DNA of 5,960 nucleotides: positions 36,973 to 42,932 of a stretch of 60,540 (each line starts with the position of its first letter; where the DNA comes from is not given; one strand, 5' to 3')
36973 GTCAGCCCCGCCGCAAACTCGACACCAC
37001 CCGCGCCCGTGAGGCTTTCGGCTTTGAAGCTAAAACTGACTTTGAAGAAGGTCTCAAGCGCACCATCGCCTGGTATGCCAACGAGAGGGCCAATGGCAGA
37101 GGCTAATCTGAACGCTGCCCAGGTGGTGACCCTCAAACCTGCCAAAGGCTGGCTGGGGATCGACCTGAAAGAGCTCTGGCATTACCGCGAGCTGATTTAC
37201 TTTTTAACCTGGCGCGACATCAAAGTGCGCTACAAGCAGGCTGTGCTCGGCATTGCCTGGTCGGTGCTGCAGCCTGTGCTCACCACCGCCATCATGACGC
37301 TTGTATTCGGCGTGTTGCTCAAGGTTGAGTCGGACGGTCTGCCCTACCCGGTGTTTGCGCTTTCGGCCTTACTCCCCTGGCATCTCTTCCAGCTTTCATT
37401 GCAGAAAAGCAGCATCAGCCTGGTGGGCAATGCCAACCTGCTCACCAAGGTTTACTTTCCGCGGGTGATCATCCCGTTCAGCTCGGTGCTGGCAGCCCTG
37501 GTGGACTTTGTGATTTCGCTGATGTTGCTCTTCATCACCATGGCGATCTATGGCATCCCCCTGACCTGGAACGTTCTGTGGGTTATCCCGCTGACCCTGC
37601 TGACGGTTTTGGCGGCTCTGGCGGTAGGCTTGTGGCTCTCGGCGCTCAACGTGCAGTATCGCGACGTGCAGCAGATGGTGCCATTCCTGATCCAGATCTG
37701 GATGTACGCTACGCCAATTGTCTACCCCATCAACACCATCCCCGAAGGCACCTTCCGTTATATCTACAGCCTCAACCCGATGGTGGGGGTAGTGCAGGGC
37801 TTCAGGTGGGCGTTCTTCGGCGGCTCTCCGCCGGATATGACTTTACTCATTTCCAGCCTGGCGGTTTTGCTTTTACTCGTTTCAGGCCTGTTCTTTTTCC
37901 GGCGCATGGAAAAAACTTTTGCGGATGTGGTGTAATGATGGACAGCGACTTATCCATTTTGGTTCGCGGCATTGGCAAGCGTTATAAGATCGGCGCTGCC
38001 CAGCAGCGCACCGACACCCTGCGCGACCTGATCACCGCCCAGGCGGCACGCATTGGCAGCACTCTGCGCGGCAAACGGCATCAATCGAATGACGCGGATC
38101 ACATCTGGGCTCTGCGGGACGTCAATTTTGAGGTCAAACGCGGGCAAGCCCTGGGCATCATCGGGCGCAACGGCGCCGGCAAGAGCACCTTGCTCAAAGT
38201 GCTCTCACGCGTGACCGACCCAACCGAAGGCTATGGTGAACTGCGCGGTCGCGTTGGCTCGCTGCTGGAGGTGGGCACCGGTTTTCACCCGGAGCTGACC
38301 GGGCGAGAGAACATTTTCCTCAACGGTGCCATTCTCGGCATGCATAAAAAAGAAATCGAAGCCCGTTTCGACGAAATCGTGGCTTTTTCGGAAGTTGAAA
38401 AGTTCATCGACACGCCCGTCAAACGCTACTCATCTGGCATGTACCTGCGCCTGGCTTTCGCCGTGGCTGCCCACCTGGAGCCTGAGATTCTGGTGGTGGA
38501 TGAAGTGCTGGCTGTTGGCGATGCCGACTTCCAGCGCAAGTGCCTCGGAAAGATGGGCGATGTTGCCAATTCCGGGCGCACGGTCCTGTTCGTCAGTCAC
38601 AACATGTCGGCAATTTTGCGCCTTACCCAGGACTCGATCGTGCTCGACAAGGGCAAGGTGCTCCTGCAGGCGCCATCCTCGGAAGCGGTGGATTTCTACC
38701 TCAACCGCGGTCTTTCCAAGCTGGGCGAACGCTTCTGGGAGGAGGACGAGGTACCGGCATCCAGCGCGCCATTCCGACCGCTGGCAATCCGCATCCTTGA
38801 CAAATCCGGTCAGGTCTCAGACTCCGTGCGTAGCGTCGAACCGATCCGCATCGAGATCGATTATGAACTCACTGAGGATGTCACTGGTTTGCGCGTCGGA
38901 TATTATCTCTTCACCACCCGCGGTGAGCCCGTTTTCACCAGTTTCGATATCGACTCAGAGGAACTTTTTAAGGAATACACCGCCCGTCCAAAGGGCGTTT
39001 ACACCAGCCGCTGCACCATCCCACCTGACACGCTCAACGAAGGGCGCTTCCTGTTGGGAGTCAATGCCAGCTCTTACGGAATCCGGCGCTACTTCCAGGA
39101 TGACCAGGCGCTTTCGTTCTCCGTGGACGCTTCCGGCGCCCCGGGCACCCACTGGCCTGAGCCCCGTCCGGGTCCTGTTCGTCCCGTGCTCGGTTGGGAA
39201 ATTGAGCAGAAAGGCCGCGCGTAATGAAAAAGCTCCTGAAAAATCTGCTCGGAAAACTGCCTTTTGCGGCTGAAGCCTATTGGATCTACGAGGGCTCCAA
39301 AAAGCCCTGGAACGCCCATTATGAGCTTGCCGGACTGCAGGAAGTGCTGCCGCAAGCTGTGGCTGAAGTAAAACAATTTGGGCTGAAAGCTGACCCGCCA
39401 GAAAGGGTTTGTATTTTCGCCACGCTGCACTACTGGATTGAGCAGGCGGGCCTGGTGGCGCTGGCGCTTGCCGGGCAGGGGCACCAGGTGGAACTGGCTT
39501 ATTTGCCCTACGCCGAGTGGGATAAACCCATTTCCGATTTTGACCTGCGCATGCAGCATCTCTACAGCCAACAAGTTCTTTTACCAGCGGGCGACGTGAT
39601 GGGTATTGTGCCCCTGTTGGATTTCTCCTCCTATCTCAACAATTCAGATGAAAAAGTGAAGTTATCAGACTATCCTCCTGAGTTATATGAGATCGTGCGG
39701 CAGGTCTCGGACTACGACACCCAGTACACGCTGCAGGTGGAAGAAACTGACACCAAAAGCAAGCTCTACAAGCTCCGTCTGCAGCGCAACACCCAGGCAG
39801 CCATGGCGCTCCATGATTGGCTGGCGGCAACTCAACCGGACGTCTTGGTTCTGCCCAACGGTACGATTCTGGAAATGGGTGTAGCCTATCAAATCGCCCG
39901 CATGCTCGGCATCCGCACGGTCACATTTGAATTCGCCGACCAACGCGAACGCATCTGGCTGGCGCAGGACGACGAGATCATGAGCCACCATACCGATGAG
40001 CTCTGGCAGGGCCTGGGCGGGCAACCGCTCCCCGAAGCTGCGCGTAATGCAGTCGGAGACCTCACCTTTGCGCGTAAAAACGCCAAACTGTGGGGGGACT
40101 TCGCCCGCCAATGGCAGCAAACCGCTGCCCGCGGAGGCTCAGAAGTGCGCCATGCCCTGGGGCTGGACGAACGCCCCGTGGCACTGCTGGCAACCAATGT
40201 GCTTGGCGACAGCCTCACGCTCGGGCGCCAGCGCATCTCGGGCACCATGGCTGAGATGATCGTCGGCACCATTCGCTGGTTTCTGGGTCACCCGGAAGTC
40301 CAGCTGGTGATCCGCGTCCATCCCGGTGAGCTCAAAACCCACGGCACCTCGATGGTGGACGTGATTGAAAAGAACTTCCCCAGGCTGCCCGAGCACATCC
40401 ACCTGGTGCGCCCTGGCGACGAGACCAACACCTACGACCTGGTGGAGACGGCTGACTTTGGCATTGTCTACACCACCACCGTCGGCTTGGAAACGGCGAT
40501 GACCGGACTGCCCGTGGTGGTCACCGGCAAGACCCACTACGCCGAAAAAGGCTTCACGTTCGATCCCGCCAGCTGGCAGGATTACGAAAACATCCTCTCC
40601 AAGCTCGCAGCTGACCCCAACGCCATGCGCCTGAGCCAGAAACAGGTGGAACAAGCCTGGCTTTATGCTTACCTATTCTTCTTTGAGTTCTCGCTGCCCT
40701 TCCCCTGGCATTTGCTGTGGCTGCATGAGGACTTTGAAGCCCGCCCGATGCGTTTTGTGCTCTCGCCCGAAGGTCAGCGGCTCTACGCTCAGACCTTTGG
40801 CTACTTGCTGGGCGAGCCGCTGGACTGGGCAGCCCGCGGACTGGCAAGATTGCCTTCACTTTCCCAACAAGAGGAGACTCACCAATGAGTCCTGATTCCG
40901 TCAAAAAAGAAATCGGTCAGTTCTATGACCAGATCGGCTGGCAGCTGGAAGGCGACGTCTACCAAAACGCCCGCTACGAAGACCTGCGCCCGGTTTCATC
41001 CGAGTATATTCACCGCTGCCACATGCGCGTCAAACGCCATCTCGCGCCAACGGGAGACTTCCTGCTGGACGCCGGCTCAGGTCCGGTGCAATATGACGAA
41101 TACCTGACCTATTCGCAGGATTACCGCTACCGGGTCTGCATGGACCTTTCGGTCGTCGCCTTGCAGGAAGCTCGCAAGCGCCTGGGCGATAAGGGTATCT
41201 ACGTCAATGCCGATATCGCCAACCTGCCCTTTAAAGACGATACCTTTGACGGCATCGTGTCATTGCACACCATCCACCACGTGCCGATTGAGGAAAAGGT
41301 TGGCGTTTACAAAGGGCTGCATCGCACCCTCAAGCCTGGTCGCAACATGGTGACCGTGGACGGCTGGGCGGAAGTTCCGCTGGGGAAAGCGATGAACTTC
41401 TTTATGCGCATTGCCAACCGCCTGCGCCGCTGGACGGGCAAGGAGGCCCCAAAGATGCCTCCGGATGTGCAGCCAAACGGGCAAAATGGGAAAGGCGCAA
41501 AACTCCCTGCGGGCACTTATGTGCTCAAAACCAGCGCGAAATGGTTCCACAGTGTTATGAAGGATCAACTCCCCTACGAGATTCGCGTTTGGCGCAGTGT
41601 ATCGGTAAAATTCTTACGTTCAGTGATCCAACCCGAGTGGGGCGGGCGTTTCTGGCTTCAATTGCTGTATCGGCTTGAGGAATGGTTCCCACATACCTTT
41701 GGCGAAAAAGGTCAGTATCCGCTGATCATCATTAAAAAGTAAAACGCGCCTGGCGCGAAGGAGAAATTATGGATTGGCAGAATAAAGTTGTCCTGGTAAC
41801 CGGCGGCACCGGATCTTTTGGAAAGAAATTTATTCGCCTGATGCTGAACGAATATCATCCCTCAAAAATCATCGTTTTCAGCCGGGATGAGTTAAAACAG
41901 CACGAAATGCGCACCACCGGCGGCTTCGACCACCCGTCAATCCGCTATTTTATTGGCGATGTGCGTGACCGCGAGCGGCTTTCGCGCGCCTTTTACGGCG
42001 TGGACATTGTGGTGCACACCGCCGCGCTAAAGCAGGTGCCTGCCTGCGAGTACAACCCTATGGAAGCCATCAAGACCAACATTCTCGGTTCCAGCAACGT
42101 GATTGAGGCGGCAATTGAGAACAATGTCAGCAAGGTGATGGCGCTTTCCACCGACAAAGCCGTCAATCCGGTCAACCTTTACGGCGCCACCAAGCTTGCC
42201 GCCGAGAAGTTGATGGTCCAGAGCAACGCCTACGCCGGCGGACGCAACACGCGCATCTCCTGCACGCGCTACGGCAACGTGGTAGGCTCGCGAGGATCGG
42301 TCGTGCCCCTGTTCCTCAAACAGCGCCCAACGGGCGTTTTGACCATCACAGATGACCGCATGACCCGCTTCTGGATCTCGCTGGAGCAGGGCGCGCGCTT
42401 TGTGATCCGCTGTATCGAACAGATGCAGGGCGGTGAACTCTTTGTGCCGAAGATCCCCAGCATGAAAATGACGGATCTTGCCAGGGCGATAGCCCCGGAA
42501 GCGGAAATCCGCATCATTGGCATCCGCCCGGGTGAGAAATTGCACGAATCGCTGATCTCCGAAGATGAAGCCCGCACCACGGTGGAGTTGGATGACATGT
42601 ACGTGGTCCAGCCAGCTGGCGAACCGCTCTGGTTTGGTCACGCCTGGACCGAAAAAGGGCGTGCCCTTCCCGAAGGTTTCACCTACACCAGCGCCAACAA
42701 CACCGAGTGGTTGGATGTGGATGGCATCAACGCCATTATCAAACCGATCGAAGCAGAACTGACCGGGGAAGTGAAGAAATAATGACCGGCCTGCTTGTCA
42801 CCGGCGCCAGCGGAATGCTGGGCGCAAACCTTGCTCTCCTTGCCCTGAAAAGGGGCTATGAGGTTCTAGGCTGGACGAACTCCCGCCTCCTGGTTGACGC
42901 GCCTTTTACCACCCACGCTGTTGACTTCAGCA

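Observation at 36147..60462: A ~25-kb single-strand, translationally coupled operon for an ABC-transporter-exported nonulosonic-acid glycopolymer in a probable monoderm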

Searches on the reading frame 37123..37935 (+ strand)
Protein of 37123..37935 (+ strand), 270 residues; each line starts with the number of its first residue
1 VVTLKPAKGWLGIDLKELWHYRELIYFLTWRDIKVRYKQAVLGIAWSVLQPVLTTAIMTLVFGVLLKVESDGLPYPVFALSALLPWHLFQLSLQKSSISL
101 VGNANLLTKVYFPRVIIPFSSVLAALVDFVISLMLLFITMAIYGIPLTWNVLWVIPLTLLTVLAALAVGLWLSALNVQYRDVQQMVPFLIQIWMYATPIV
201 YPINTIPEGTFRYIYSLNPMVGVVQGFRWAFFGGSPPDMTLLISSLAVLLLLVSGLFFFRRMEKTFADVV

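Call 4: search_protein_families(library=pfam, proteins=[window:37123-37935:+], max_evalue=0.001)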
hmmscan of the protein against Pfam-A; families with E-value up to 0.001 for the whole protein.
window:37123-37935:+ (270 aa): 2 families
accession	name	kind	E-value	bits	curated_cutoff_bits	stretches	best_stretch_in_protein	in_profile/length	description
PF01061.29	ABC2_membrane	-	9.9e-26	91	26.9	1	24-232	2-211/211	ABC-2 type transporter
PF12698.13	ABC2_membrane_3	-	3e-07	30.3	31.6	1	126-253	212-341/347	ABC-2 family transporter protein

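Call 84: search_protein_families(library=ncbifam, proteins=[window:37123-37935:+], max_evalue=1e-8)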
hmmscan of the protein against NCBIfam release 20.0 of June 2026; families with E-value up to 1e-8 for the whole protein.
window:37123-37935:+ (270 aa): 2 families
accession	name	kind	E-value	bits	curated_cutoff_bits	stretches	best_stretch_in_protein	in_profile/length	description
NF050109.1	galactan_ABC_perm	equivalog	3.1e-22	79.4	380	1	14-237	13-239/272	galactan export ABC transporter permease subunit Wzm/RfbD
NF050053.1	CapPschTportKpsM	equivalog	5.8e-14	52.7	300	1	23-261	3-251/257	capsule polysaccharide transporter KpsM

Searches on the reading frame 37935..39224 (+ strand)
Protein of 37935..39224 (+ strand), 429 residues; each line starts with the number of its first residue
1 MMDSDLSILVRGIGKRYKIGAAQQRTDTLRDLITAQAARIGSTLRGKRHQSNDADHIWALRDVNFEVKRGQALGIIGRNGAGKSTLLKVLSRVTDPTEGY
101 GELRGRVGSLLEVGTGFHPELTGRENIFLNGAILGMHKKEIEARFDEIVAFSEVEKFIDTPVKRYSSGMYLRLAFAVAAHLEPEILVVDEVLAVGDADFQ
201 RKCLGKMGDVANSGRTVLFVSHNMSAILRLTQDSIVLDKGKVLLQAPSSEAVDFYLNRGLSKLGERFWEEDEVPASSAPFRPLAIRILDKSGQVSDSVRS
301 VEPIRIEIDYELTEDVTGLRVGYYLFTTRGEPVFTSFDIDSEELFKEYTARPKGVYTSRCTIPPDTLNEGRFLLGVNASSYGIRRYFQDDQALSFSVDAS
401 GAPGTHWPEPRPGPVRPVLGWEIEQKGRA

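Call 4: search_protein_families(library=pfam, proteins=[window:37935-39224:+], max_evalue=0.001)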
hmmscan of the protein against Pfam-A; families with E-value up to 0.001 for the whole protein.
window:37935-39224:+ (429 aa): 3 families
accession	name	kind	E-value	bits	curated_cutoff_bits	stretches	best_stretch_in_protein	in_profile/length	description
PF00005.33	ABC_tran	-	6.4e-21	75.8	25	1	60-191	1-135/137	ABC transporter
PF14524.12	Wzt_C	-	3.9e-10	40.3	30.4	1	284-400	14-132/143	Wzt C-terminal domain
PF13304.12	AAA_21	-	5.1e-05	23.9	27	1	74-117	3-32/304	AAA domain, putative AbiEii toxin, Type IV TA system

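Call 84: search_protein_families(library=ncbifam, proteins=[window:37935-39224:+], max_evalue=1e-8)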
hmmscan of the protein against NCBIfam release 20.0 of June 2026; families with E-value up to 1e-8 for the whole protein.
window:37935-39224:+ (429 aa): 145 families (the best 25 are shown)
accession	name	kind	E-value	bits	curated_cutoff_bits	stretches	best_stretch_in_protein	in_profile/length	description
NF010065.0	PRK13545.1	equivalog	5e-53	180.6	538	1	50-255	30-234/549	teichoic acids export protein ATP-binding subunit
NF050108.1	galactan_ABC_ATP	equivalog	1.8e-51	174.7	400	1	50-256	35-241/244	galactan export ABC transporter ATP-binding subunit Wzt/RfbE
NF010066.0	PRK13546.1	equivalog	2.1e-42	145.3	320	1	52-240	32-219/264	teichoic acids export ABC transporter ATP-binding subunit TagH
TIGR01188.1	drrA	subfamily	6.9e-31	107.6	312.45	1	56-244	5-204/302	daunorubicin resistance ABC transporter, ATP-binding protein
TIGR04521.1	ECF_ATPase_2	equivalog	1.8e-25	89.6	330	2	125-251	104-232/279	energy-coupling factor transporter ATPase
NF010060.0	PRK13537.1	equivalog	1.7e-22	79.7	521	1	60-245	31-227/314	nodulation factor ABC transporter ATP-binding protein NodI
TIGR04520.1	ECF_ATPase_1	equivalog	5.9e-22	78.4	315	1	134-250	106-222/269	energy-coupling factor transporter ATPase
NF010059.0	PRK13536.1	equivalog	1e-21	77.1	549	1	60-244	59-254/342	nodulation factor ABC transporter ATP-binding protein NodI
TIGR01166.1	cbiO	subfamily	3.7e-21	75.5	211.8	2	58-105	6-53/190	cobalt ABC transporter, ATP-binding protein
TIGR01288.1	nodI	equivalog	3.7e-21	75.4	424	1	61-244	21-215/303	nodulation factor ABC transporter ATP-binding protein NodI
NF040933.2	ABC_arch_GlcV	equivalog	3.2e-20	72.3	450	1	117-246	94-224/357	glucose ABC transporter ATP-binding protein GlcV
TIGR02673.1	FtsE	equivalog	3.5e-20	72.6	264.85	1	120-241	93-214/214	cell division ATP-binding protein FtsE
TIGR00968.1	3a0106s01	subfamily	1.6e-19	70.3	342.75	1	57-249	13-215/237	sulfate ABC transporter ATP-binding protein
NF033858.1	ABC2_perm_RbbA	equivalog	5.5e-19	67.6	1050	1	57-248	279-481/909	ribosome-associated ATPase/putative transporter RbbA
NF010170.0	PRK13651.1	equivalog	1.7e-18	66.6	432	1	103-246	103-247/308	cobalt transporter ATP-binding subunit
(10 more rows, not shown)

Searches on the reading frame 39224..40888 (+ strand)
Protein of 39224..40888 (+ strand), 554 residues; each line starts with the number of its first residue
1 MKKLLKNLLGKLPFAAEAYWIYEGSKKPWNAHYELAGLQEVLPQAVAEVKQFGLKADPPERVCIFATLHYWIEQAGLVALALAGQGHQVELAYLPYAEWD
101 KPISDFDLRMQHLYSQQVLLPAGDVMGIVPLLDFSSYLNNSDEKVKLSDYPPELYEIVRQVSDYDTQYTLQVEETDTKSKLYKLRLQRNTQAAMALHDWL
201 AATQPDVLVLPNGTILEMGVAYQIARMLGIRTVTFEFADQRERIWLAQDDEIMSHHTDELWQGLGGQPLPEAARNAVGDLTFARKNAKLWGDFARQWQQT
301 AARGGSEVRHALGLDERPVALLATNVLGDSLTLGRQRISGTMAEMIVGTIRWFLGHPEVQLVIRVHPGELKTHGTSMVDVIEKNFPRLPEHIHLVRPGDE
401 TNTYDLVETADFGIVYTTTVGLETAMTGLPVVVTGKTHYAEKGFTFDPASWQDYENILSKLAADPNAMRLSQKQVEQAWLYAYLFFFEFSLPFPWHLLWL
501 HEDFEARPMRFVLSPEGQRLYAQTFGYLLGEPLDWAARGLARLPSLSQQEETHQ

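Call 4: search_protein_families(library=pfam, proteins=[window:39224-40888:+], max_evalue=0.001)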
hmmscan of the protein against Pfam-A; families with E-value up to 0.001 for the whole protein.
window:39224-40888:+ (554 aa): 1 family
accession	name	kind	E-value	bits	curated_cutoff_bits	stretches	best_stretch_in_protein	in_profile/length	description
PF05159.20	Capsule_synth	-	0.00017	21.6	20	1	357-449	185-276/310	Capsule polysaccharide biosynthesis protein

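Call 11: search_protein_families(library=ncbifam, proteins=[window:39224-40888:+], max_evalue=0.001)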
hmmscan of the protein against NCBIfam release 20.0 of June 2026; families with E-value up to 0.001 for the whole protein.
window:39224-40888:+ (554 aa): 1 family
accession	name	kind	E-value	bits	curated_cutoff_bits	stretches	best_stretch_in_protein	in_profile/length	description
NF046086.1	BFO_1060_trans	domain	0.00088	18.5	200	0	356-436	218-291/365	BFO_1060 family glycosyltransferase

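Call 76: find_related_loci(query=window:39224-40888:+, collection=metagenome_contigs, flank=10000)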
Query window:39224-40888:+ (554 aa) in metagenome_contigs; peptide patterns used: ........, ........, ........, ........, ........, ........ (x = any residue, [..] = any of these).
85 stretches matched a pattern; 47 encode a relative of the query (tblastn E <= 1e-3); 46 distinct loci.
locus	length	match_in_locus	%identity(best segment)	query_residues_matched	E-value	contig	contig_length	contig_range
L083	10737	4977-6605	93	12-554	0e+0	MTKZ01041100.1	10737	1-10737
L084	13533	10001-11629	93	12-554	0e+0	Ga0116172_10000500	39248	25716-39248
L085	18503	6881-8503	92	12-552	0e+0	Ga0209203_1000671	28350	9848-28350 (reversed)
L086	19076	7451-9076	91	13-554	0e+0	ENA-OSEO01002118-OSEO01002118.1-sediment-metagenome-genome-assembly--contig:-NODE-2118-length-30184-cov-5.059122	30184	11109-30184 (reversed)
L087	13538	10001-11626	90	13-554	0e+0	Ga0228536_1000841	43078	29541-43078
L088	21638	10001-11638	90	1-552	0e+0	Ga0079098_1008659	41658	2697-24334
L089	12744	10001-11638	90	1-552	0e+0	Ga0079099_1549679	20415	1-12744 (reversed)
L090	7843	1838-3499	87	1-554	0e+0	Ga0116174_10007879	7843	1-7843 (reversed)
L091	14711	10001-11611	91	12-554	0e+0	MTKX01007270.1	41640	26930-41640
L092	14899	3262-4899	86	1-552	0e+0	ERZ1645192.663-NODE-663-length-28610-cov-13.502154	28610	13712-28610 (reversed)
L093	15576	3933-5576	83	1-554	0e+0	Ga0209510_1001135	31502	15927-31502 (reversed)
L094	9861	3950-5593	83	1-554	0e+0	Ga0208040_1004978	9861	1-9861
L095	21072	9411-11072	89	1-554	0e+0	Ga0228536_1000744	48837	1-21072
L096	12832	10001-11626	66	1-551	0e+0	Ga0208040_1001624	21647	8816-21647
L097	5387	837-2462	66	1-551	0e+0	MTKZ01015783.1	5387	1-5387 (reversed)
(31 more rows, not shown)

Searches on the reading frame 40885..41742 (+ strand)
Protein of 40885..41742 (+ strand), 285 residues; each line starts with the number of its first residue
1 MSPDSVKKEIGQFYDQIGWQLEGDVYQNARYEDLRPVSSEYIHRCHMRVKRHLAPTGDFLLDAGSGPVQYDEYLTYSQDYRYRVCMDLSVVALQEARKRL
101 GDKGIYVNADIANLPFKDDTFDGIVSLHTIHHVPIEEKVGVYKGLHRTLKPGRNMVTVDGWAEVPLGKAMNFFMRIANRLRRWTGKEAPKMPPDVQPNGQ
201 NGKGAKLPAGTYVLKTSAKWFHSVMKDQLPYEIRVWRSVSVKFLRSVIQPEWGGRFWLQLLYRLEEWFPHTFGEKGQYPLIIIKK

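Call 4: search_protein_families(library=pfam, proteins=[window:40885-41742:+], max_evalue=0.001)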
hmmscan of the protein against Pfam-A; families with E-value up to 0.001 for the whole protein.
window:40885-41742:+ (285 aa): 5 families
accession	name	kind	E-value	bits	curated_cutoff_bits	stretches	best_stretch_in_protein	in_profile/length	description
PF08241.18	Methyltransf_11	-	1.3e-15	58.2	21.2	1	61-152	1-90/95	Methyltransferase domain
PF13649.12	Methyltransf_25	-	7e-13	49.5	27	1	61-152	2-96/97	Methyltransferase domain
PF08242.18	Methyltransf_12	-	1.7e-07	32.3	30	1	78-152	19-95/98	Methyltransferase domain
PF13847.12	Methyltransf_31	-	1.2e-06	28.8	27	1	84-165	32-117/145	Methyltransferase domain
PF01209.24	Ubie_methyltran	-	9.6e-06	25.5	20.1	1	30-158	19-152/233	ubiE/COQ5 methyltransferase family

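Call 84: search_protein_families(library=ncbifam, proteins=[window:40885-41742:+], max_evalue=1e-8)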
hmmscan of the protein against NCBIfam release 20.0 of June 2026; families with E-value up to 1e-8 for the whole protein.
window:40885-41742:+ (285 aa): 0 families

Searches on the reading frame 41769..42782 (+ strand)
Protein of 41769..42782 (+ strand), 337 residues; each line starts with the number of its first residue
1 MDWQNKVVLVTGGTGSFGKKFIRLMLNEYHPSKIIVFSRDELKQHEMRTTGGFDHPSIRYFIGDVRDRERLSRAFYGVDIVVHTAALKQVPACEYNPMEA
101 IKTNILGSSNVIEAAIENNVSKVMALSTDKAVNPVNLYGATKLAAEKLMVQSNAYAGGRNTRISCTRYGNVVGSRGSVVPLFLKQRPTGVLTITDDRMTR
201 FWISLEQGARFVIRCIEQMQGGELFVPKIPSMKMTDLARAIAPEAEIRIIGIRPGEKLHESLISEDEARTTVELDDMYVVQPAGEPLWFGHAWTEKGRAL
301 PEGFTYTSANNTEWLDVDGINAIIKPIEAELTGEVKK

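Call 4: search_protein_families(library=pfam, proteins=[window:41769-42782:+], max_evalue=0.001)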
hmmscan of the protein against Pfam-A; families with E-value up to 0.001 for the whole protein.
window:41769-42782:+ (337 aa): 10 families
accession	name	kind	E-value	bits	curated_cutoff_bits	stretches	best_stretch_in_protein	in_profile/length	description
PF02719.21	Polysacc_synt_2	-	5e-101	338.2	20.2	1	8-281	1-292/293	Polysaccharide biosynthesis protein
PF01370.27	Epimerase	-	3e-23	82.9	20.9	1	8-220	1-229/240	NAD dependent epimerase/dehydratase family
PF01073.25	3Beta_HSD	-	1.5e-16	60.7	22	1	9-150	1-138/280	3-beta hydroxysteroid dehydrogenase/isomerase family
PF16363.11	GDP_Man_Dehyd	-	6.8e-15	55.8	27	1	9-174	1-186/332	GDP-mannose 4,6 dehydratase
PF04321.23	RmlD_sub_bind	-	3.5e-11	43.2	27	1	8-174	3-154/287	RmlD substrate binding domain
PF13460.12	NAD_binding_10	-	1.5e-08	35.2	27.2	1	12-133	1-103/184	NAD(P)H-binding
PF07993.18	NAD_binding_4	-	1.3e-07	31.5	20.1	1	10-134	1-142/258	Male sterility protein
PF00106.31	adh_short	-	8.4e-07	29.1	26.6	1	6-169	1-180/195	short chain dehydrogenase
PF05368.20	NmrA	-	1.3e-06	28.7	27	1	5-124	2-103/298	NmrA-like family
PF08659.16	KR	-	6.5e-05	23.4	22.6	1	8-78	3-75/180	KR domain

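Call 8: search_protein_families(library=ncbifam, proteins=[window:41769-42782:+], max_evalue=0.00001)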
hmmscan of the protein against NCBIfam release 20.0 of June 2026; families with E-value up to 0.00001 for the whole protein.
window:41769-42782:+ (337 aa): 16 families
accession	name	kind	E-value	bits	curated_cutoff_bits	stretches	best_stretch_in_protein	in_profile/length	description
TIGR03589.1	PseB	equivalog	6.7e-148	491.9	407.75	1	4-323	3-323/324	UDP-N-acetylglucosamine 4,6-dehydratase (inverting)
TIGR04130.1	FnlA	equivalog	3e-80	269.7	730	1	4-324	3-325/337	UDP-N-acetylglucosamine 4,6-dehydratase/5-epimerase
TIGR04180.1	EDH_00030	hypoth_equivalog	6e-16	58.4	475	1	8-130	1-123/297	NAD-dependent 4,6-dehydratase LegB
TIGR01181.1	dTDP_gluc_dehyt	equivalog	9.2e-16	57.8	365.1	1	8-136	2-133/321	dTDP-glucose 4,6-dehydratase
TIGR01179.1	galE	equivalog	1.2e-13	50.6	262.3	1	8-175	2-180/332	UDP-glucose 4-epimerase GalE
TIGR02622.1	CDP_4_6_dhtase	equivalog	1.5e-13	50.6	278.45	1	3-133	2-134/352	CDP-glucose 4,6-dehydratase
TIGR03466.1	HpnA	hypoth_equivalog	9.4e-13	47.7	367.65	1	7-132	2-117/327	hopanoid-associated sugar epimerase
NF041293.1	G6PDh_Azf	equivalog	2.2e-11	43.6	400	1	5-133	2-120/252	NAD-dependent glucose-6-phosphate dehydrogenase Azf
TIGR01214.1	rmlD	equivalog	6.8e-10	38.5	224.05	1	8-152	2-138/285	dTDP-4-dehydrorhamnose reductase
TIGR02197.1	heptose_epim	equivalog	8.5e-10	38.3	274.6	1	8-175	1-174/316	ADP-glyceromanno-heptose 6-epimerase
NF042422.1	oxyalk_red_OleD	equivalog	1.4e-09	37.8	580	1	8-130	3-112/329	2-alkyl-3-oxoalkanoate reductase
NF052578.1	StrlDmthSdmBMthl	equivalog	1.6e-08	34.7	600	1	8-139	3-123/328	sterol demethylase protein SdmB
NF042423.1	oxyalk_red_Shew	equivalog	4.3e-08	32.6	580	1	4-128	7-118/331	2-alkyl-3-oxoalkanoate reductase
NF007956.0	PRK10675.1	subfamily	1e-07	31.4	394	1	8-127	3-123/338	UDP-glucose 4-epimerase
NF005539.0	PRK07201.1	equivalog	1.5e-06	27.3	549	1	9-117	4-114/657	SDR family oxidoreductase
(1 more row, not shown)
